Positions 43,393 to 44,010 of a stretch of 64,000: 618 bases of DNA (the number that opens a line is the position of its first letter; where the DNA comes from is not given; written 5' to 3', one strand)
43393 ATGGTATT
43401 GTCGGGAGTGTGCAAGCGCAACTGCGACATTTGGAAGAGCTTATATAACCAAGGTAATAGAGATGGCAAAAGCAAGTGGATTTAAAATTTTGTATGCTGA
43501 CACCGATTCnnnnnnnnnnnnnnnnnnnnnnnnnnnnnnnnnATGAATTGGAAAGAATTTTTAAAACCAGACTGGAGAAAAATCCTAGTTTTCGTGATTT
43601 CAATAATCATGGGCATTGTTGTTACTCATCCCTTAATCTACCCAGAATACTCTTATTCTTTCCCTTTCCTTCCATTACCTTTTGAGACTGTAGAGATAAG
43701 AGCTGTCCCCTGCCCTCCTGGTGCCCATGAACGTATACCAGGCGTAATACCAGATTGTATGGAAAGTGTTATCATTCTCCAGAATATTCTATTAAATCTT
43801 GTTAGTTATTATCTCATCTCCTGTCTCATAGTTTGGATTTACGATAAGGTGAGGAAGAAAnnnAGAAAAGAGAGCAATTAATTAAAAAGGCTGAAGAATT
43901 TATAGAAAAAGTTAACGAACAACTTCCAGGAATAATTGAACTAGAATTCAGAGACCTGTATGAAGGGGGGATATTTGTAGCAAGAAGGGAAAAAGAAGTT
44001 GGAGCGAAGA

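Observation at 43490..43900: PolB gene split after motif C by a translationally coupled small membrane-protein ORF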

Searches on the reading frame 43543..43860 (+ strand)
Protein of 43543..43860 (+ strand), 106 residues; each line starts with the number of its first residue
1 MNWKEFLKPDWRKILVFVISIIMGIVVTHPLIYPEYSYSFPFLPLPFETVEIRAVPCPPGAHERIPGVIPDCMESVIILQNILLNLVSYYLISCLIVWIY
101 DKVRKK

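Call 5: search_protein_families(library=pfam, proteins=[window:43543-43860:+], max_evalue=0.1)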
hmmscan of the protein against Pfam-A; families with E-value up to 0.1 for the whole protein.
window:43543-43860:+ (106 aa): 0 families

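Call 6: search_protein_families(library=ncbifam, proteins=[window:43543-43860:+], max_evalue=0.1)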
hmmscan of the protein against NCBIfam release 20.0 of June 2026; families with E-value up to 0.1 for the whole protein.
window:43543-43860:+ (106 aa): 0 families

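Call 7: find_homologous_proteins(query=window:43543-43860:+, max_evalue=0.01)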
Query window:43543-43860:+ (106 aa): 65 proteins with E <= 0.01 among 68 candidates.
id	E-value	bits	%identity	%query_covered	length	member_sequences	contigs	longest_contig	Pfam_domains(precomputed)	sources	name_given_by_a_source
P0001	7.0e-65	234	100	100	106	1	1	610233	-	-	-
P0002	5.4e-11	61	41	100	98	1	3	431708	-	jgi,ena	-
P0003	7.0e-11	60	36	100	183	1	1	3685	-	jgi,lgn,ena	-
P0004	1.4e-10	59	37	100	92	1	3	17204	-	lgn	-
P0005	7.0e-10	57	39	95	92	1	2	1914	-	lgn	-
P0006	1.3e-9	56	34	100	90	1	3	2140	-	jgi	jgi:hypothetical protein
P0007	9.4e-9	53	41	100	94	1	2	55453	-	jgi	jgi:preprotein translocase subunit SecE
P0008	1.6e-8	53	43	100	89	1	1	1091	-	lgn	-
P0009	1.6e-8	53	75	23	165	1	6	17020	PF10502.15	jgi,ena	-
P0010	1.6e-8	53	32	100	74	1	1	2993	-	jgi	-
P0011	2.2e-8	52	38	100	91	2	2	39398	-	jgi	jgi:hypothetical protein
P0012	4.5e-8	51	39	100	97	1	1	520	-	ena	-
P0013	4.5e-8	51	39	100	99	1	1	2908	-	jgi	jgi:hypothetical protein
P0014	7.6e-8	51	32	99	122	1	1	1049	-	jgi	jgi:hypothetical protein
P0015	9.0e-8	50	37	100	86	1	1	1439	-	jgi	jgi:hypothetical protein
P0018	4.6e-7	48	39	100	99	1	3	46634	-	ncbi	-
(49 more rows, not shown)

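Call 9: find_encoding_contigs(protein=P0002, flank=5000, max_places=3)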
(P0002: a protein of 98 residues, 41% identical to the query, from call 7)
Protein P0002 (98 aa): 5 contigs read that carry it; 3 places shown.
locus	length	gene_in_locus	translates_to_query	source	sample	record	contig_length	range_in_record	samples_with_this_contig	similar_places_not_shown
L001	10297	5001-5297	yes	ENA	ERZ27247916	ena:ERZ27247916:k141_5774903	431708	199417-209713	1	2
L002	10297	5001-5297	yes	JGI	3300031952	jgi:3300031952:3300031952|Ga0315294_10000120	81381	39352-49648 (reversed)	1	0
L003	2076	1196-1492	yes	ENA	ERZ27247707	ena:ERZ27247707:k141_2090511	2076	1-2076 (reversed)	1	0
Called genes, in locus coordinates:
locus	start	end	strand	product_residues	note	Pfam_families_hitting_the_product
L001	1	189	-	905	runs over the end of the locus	PF00133:tRNA-synt_1, PF01406:tRNA-synt_1e (faint), PF09334:tRNA-synt_1g, PF13603:tRNA-synt_1_2, PF09334:tRNA-synt_1g (weak), PF08264:Anticodon_1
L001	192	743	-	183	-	PF01966:HD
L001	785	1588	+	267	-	PF14528:LAGLIDADG_3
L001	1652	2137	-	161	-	-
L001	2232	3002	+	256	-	PF00142:Fer4_NifH (weak), PF01656:CbiA, PF02374:ArsA_ATPase (weak), PF06564:CBP_BcsQ, PF10609:ParA, PF13614:AAA_31, PF13500:AAA_26, PF00142:Fer4_NifH (weak)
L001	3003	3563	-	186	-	PF04307:YdjM (weak)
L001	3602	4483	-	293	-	PF01073:3Beta_HSD, PF01370:Epimerase, PF02719:Polysacc_synt_2 (weak), PF04321:RmlD_sub_bind, PF05368:NmrA, PF07993:NAD_binding_4, PF13460:NAD_binding_10, PF16363:GDP_Man_Dehyd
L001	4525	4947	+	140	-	-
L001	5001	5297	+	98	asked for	-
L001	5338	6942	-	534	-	PF03483:B3_4, PF03484:B5, PF01409:tRNA-synt_2d (faint), PF17759:tRNA_synthFbeta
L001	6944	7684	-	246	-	PF01784:DUF34_NIF3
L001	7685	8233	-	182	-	PF28549:NDPSase_N (weak)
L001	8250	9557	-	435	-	PF01409:tRNA-synt_2d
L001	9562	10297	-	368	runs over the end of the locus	PF00579:tRNA-synt_1b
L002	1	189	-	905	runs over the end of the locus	PF00133:tRNA-synt_1, PF01406:tRNA-synt_1e (faint), PF09334:tRNA-synt_1g, PF13603:tRNA-synt_1_2, PF09334:tRNA-synt_1g (weak), PF08264:Anticodon_1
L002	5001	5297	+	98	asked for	-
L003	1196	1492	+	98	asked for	-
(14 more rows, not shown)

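Call 10: find_encoding_contigs(protein=P0007, flank=5000, max_places=3)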
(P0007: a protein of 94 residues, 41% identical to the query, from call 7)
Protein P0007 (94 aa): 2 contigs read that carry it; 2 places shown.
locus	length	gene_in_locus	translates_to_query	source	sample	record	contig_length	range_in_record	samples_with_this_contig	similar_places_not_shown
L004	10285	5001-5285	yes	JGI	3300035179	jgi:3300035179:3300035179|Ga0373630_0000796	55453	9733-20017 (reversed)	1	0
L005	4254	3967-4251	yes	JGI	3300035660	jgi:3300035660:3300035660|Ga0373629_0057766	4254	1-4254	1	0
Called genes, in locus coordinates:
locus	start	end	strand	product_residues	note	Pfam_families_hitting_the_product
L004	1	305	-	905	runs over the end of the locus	PF00133:tRNA-synt_1, PF01406:tRNA-synt_1e (faint), PF09334:tRNA-synt_1g, PF13603:tRNA-synt_1_2, PF09334:tRNA-synt_1g (weak), PF08264:Anticodon_1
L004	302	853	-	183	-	PF01966:HD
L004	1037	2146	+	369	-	-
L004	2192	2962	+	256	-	PF00142:Fer4_NifH (weak), PF01656:CbiA, PF02374:ArsA_ATPase (weak), PF06564:CBP_BcsQ, PF10609:ParA, PF13614:AAA_31, PF13500:AAA_26, PF00142:Fer4_NifH (weak)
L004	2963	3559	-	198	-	PF04307:YdjM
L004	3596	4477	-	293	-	PF01073:3Beta_HSD, PF01370:Epimerase, PF02719:Polysacc_synt_2 (weak), PF04321:RmlD_sub_bind, PF05368:NmrA, PF13460:NAD_binding_10, PF16363:GDP_Man_Dehyd, PF07993:NAD_binding_4 (weak)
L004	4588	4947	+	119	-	-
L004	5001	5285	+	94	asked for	-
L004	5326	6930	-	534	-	PF03483:B3_4, PF03484:B5, PF17759:tRNA_synthFbeta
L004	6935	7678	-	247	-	PF01784:DUF34_NIF3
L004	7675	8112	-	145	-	PF00293:NUDIX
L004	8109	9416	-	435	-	PF01409:tRNA-synt_2d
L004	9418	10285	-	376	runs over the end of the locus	PF00579:tRNA-synt_1b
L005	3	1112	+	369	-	?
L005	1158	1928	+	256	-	PF00142:Fer4_NifH (weak), PF01656:CbiA, PF02374:ArsA_ATPase (weak), PF06564:CBP_BcsQ, PF10609:ParA, PF13614:AAA_31, PF13500:AAA_26, PF00142:Fer4_NifH (weak)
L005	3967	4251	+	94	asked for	-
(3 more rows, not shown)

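Call 11: find_encoding_contigs(protein=P0018, flank=5000, max_places=3)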
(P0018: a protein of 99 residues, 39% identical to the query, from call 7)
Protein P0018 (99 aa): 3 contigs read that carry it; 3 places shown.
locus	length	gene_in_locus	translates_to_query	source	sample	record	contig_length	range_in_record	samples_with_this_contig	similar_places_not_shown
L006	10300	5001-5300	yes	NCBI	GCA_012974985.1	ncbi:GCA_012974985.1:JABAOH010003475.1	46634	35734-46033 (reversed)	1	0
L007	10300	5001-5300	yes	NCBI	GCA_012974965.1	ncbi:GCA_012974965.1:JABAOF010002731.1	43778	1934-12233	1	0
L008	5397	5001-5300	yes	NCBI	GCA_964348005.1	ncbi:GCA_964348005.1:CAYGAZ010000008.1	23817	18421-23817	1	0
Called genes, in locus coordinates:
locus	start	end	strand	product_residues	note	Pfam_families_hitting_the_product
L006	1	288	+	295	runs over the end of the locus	?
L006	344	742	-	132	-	PF17647:DUF5518 (weak)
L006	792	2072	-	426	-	PF00919:UPF0004, PF04055:Radical_SAM, PF01938:TRAM (weak)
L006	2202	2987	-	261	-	PF08123:DOT1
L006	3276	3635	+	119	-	-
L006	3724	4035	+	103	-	-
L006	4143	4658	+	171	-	PF00583:Acetyltransf_1, PF13508:Acetyltransf_7 (weak)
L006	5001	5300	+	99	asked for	-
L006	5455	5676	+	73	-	-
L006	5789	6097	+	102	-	-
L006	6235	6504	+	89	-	-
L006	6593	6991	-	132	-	PF01894:YjbQ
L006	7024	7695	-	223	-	PF01902:Diphthami_syn_2_N, PF28410:Diphthami_syn_2_C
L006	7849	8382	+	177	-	PF00352:TBP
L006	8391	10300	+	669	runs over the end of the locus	PF14551:MCM_N (weak), PF07728:AAA_5 (faint), PF17207:MCM_OB, PF00493:MCM, PF01078:Mg_chelatase, PF17855:MCM_lid, PF21120: (faint)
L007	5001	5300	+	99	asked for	-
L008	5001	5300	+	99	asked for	-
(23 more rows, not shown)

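Call 61: search_protein_families(library=phrogs, proteins=[window:43543-43860:+], max_evalue=0.01)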
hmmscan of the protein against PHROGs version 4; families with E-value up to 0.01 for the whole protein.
window:43543-43860:+ (106 aa): 0 families

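Call 62: predict_structure(alignment_id=A2)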
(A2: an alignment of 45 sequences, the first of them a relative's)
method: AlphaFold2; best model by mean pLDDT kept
length: 106 residues; sequences in the alignment: 45
mean_pLDDT: 76.5   pTM: 0.61
mean pLDDT of the five models: 76.5, 75.3, 74.6, 73.2, 68.9
residues with pLDDT >= 90: 33; 70-90: 35; 50-70: 36; < 50: 2
segments of 3 or more residues with pLDDT < 50: none
pLDDT, mean of each block of 10 residues (from residue 1): 87 93 84 67 54 57 57 75 89 93 92
secondary structure, 60 per line:
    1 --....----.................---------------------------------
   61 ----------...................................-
elements in order: H3-6 H11-27 H71-105

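Call 63: search_protein_representatives(alignment_id=A2)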
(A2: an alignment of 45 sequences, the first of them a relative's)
Query: 45 sequences, 89 profile positions. Proteins with E-value up to 0.001 (for the whole library): 2675; up to 1e-10: 847; up to 1e-30: 1. The best 150 are listed.
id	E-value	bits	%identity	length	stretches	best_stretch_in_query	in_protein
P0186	4.5e-31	123.7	-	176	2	2-89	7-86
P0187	1.6e-28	115.5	-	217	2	1-88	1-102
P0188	5.2e-28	113.8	-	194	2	1-82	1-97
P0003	1.7e-27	112.2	-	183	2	1-88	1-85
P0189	2.3e-27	111.8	-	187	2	1-88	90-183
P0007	1.4e-25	106.0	-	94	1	1-89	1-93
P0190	1.4e-24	102.9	-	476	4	2-88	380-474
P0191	1.8e-24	102.5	-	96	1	1-89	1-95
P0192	2.4e-24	102.1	-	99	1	1-89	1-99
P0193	2.8e-24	101.9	-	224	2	1-87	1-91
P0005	3.5e-24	101.6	-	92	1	1-89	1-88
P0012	3.6e-24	101.5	-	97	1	1-89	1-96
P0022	1.3e-23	99.7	-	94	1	1-89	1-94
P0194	2.2e-23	99.0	-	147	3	4-87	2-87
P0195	2.5e-23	98.8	-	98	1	1-89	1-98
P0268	2.8e-19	85.9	-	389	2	1-89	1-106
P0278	6.2e-19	84.8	-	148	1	1-89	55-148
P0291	1.4e-18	83.7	-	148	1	1-89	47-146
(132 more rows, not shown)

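Call 83: search_protein_families(library=pfam, proteins=[P0278, P0009, P0268, P0291], max_evalue=0.01)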
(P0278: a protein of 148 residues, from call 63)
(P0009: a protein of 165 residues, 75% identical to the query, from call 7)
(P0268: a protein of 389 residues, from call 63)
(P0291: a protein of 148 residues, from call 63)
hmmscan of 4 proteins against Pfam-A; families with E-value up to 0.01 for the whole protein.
P0278 (148 aa): 0 families

P0009 (165 aa): 2 families
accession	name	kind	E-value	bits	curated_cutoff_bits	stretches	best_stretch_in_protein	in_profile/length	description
PF10502.14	Peptidase_S26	-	1e-09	39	22.9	1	12-93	5-89/168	Signal peptidase, peptidase S26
PF00717.28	Peptidase_S24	-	0.00072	19.7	23.3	1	37-113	42-115/116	Peptidase S24-like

P0268 (389 aa): 0 families

P0291 (148 aa): 0 families
